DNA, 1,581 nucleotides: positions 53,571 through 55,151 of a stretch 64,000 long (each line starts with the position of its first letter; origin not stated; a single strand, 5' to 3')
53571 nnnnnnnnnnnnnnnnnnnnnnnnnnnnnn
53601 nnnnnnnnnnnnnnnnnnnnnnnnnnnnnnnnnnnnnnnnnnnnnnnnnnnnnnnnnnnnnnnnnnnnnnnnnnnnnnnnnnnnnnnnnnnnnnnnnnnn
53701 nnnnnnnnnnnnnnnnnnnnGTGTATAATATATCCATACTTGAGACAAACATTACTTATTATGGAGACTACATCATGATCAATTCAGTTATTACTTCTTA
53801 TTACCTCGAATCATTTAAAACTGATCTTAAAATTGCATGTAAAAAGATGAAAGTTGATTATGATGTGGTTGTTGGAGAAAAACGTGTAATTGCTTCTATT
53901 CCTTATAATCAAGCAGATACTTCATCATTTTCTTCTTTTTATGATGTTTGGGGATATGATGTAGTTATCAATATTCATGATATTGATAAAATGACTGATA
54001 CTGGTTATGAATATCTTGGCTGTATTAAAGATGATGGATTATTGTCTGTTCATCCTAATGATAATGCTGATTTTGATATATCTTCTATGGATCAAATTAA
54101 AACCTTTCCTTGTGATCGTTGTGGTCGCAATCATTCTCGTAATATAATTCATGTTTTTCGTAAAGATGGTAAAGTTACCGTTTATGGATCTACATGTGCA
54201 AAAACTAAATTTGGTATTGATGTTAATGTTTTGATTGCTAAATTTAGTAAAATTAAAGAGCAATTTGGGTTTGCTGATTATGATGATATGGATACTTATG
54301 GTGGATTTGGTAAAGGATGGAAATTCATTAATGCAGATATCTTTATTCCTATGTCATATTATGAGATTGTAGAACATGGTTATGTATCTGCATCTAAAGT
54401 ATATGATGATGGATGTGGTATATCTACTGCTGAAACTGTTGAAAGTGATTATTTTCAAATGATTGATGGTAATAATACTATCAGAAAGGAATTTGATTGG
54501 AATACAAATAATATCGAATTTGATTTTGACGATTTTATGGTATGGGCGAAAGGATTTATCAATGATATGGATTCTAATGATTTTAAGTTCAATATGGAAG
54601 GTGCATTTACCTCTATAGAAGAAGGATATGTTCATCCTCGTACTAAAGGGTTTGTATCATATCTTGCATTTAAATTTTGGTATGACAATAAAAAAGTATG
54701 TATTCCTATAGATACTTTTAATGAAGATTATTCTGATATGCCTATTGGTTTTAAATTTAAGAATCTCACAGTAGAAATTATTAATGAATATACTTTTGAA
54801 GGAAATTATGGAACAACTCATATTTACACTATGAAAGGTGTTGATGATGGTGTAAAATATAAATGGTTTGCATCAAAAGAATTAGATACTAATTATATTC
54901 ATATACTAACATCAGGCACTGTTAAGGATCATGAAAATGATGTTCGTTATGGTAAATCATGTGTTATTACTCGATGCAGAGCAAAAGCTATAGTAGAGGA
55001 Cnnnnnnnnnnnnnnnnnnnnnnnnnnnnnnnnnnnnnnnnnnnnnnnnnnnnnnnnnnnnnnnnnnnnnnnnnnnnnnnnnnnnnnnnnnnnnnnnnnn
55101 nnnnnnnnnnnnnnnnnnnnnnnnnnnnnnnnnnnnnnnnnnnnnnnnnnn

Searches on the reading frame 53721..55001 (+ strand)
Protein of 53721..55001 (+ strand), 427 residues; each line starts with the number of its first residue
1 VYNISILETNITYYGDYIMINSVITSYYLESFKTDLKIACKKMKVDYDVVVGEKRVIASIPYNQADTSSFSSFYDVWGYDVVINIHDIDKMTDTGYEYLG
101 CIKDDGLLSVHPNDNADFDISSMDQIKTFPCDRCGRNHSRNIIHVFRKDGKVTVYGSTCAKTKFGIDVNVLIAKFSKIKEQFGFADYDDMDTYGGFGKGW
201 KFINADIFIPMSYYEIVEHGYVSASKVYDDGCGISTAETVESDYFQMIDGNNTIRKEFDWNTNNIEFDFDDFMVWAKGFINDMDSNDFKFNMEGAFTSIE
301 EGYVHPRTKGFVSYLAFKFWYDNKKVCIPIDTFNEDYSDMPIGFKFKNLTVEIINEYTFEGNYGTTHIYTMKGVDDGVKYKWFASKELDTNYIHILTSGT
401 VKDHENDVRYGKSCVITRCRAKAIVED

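Call 12: search_protein_families(library=phrogs, proteins=[window:53721-55001:+], max_evalue=0.001)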
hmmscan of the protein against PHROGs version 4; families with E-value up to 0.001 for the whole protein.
window:53721-55001:+ (427 aa): 1 family
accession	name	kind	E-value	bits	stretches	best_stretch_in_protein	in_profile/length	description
phrog_2319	-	unknown function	3.4e-22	80.3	1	60-420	41-395/399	-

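Call 69: search_protein_families(library=pfam, proteins=[window:53721-55001:+], max_evalue=0.001)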
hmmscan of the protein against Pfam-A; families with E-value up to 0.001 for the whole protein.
window:53721-55001:+ (427 aa): 0 families
